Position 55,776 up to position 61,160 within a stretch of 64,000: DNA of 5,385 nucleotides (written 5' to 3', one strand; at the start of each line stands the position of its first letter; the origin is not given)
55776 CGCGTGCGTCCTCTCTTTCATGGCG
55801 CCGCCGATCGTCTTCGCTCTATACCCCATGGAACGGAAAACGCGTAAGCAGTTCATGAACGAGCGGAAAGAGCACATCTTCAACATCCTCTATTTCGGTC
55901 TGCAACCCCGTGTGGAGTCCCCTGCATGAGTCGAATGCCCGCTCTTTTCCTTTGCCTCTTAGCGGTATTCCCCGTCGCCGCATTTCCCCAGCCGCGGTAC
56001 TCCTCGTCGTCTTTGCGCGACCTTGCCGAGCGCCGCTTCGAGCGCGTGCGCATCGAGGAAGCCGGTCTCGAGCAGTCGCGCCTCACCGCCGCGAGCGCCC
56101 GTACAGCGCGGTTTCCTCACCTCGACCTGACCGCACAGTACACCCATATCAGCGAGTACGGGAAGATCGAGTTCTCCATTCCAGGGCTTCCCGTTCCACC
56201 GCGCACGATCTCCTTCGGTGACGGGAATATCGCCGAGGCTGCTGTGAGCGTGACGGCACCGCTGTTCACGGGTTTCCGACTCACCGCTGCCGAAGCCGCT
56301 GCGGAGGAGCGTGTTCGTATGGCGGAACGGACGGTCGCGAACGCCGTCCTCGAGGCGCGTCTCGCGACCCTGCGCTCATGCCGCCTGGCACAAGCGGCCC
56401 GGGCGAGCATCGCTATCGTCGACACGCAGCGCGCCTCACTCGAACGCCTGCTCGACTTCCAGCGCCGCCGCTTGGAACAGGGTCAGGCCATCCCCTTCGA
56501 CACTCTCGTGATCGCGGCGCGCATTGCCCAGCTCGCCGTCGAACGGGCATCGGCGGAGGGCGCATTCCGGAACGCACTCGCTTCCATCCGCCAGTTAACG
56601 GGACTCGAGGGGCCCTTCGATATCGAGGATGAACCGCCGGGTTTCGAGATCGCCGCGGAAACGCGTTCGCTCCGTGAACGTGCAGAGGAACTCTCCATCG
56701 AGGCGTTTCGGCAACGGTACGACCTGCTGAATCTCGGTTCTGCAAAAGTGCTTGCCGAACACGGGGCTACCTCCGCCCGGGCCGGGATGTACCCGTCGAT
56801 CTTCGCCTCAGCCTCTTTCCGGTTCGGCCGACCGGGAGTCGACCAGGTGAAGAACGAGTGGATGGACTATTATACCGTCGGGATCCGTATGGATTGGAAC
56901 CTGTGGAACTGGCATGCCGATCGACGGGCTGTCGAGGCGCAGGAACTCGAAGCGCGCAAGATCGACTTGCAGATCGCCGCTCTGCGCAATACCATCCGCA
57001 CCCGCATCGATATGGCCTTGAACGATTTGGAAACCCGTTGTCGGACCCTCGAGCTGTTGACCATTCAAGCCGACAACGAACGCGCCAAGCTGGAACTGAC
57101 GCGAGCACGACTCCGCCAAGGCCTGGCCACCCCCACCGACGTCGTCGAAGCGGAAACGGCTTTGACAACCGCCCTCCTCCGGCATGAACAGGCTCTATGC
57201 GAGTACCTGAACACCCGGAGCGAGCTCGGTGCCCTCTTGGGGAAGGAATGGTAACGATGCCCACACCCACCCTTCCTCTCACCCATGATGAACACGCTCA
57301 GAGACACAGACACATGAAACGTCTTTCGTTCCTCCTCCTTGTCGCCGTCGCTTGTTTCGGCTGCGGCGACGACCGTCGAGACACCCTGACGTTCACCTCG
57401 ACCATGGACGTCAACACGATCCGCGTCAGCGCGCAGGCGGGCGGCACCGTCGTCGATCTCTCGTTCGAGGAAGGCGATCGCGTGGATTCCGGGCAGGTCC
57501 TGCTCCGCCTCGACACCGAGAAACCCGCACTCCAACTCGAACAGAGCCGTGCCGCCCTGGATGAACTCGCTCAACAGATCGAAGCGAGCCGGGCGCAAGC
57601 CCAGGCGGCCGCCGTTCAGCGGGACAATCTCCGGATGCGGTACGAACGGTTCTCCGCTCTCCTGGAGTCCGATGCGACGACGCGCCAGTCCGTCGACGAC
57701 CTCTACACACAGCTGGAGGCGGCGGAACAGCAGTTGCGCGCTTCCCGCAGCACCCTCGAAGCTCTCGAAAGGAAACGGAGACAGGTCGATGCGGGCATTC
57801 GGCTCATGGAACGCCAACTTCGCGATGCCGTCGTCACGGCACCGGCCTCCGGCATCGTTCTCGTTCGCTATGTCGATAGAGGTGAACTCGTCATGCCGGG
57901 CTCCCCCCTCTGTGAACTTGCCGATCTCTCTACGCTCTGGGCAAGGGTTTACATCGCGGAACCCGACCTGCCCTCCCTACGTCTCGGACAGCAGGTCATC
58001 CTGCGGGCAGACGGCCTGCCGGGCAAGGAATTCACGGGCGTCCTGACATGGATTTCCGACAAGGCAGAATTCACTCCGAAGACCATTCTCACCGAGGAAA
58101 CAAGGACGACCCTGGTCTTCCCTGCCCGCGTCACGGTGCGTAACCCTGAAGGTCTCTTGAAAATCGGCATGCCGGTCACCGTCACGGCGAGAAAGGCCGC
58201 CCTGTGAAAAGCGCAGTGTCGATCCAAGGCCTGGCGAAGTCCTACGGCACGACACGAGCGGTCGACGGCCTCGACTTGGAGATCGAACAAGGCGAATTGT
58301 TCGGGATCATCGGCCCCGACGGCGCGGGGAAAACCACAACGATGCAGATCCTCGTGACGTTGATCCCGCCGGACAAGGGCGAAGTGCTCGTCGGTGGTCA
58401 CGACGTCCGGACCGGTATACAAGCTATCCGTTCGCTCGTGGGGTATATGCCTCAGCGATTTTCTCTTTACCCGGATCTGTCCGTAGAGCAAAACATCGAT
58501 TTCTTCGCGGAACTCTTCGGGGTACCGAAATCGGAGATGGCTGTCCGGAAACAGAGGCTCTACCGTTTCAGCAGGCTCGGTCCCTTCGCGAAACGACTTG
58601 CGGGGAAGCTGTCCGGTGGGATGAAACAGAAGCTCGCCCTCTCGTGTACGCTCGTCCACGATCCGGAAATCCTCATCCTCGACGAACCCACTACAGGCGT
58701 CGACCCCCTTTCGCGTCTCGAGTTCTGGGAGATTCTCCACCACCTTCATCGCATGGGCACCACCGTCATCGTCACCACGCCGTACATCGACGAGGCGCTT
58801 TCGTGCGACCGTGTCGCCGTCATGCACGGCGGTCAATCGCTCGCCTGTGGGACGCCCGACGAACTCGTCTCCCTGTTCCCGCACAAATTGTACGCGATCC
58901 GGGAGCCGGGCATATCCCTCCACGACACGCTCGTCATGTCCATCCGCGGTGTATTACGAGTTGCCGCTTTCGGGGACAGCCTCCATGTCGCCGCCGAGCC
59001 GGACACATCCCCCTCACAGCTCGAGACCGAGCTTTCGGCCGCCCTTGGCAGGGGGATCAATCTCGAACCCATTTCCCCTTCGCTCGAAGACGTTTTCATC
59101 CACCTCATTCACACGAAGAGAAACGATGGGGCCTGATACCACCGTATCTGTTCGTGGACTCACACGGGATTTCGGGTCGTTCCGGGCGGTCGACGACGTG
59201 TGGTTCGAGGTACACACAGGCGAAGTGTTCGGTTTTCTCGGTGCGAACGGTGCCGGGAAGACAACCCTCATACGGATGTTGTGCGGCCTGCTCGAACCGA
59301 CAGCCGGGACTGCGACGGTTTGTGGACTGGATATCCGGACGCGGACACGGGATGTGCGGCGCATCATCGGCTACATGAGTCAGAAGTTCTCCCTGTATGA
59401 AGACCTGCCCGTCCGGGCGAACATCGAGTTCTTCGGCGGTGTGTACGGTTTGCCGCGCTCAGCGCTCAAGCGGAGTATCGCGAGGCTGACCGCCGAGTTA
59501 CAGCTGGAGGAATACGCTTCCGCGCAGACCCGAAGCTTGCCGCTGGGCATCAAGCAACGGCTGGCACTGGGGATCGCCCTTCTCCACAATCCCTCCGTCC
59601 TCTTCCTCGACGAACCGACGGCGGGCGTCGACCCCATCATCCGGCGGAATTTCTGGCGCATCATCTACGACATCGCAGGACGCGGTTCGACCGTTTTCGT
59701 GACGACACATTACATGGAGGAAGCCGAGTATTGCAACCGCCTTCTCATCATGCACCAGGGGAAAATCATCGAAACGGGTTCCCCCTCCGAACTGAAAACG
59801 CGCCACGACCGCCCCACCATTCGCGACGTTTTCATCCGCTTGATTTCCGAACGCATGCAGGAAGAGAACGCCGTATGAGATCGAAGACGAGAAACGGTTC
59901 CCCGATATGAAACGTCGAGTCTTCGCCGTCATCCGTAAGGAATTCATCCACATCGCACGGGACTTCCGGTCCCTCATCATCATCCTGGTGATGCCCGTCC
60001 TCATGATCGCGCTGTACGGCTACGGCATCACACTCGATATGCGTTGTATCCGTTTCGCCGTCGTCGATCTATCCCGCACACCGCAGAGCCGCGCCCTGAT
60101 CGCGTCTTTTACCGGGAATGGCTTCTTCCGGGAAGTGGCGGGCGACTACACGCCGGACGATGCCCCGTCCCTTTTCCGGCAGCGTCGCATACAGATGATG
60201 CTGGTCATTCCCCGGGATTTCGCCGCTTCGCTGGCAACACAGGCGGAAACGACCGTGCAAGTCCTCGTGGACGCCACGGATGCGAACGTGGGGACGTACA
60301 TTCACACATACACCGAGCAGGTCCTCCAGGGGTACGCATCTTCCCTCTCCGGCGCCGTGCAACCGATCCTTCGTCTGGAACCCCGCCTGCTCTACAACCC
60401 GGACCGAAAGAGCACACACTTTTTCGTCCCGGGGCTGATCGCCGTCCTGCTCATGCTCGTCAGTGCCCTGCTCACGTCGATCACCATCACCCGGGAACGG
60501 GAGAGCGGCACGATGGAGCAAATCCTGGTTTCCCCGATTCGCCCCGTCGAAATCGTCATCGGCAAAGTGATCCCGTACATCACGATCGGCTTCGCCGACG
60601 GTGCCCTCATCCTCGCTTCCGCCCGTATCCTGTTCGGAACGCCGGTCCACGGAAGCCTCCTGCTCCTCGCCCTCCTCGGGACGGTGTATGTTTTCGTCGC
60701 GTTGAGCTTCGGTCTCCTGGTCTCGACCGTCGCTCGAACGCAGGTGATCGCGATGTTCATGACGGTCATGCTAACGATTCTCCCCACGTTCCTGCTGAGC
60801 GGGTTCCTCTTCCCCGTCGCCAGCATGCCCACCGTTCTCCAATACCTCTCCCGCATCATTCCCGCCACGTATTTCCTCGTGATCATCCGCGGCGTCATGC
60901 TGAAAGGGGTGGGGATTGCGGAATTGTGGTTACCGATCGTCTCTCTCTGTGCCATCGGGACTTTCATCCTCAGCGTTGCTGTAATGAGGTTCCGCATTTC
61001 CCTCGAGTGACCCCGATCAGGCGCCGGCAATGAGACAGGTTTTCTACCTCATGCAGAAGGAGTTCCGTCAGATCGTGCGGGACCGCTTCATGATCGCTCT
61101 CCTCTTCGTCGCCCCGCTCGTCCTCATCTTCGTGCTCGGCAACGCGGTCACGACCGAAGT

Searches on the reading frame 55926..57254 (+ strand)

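Call 65: search_protein_families(library=pfam, proteins=[window:55926-57254:+], max_evalue=0.0001)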
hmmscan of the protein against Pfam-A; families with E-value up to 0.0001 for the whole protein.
window:55926-57254:+ (442 aa): 1 family
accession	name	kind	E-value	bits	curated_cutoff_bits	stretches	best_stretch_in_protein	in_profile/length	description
PF02321.23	OEP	-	8e-43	146.9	22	2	260-439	8-187/187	Outer membrane efflux protein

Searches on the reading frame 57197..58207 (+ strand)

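Call 65: search_protein_families(library=pfam, proteins=[window:57197-58207:+], max_evalue=0.0001)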
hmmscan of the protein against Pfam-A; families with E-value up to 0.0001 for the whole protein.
window:57197-58207:+ (336 aa): 3 families
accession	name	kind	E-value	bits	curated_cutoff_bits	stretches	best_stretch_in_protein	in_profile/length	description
PF16576.10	HlyD_D23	-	6.6e-27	94.6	30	1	74-325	19-212/214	Barrel-sandwich domain of CusB or HlyD membrane-fusion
PF13437.12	HlyD_3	-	4.3e-18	66.4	22.2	1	212-323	1-105/106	HlyD family secretion protein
PF00364.28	Biotin_lipoyl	-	2.9e-05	24.3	22.1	0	75-105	43-73/73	Biotin-requiring enzyme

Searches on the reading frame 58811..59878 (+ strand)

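Call 65: search_protein_families(library=pfam, proteins=[window:58811-59878:+], max_evalue=0.0001)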
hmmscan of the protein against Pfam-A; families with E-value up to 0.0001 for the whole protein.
window:58811-59878:+ (355 aa): 2 families
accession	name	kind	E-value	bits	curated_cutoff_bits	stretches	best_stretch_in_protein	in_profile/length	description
PF00005.33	ABC_tran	-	1.1e-26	94.5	25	1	128-271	2-137/137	ABC transporter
PF13304.12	AAA_21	-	7.4e-13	49.7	27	1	241-300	236-298/304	AAA domain, putative AbiEii toxin, Type IV TA system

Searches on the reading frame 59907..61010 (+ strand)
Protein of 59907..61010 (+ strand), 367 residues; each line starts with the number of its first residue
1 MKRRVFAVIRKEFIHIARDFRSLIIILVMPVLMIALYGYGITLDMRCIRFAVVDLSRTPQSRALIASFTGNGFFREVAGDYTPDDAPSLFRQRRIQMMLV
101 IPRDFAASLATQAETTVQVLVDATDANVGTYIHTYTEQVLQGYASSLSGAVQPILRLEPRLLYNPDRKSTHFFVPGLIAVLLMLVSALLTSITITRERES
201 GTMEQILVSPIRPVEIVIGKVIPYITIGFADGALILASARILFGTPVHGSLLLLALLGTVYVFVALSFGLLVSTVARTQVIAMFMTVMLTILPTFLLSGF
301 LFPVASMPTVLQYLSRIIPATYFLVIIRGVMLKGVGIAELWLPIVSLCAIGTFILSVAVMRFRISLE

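Call 65: search_protein_families(library=pfam, proteins=[window:59907-61010:+], max_evalue=0.0001)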
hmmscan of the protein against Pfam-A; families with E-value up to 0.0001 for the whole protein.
window:59907-61010:+ (367 aa): 4 families
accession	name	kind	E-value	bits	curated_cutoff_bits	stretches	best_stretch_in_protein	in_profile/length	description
PF12698.13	ABC2_membrane_3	-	2.3e-47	162.2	31.6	1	21-358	2-345/347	ABC-2 family transporter protein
PF01061.29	ABC2_membrane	-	1.3e-28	100.4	26.9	1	170-332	47-211/211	ABC-2 type transporter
PF12679.13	ABC2_membrane_2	-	1.4e-17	64.3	27.2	1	7-307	2-209/283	ABC-2 family transporter protein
PF12730.13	ABC2_membrane_4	-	5.3e-06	27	27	1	178-291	56-177/179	ABC-2 family transporter protein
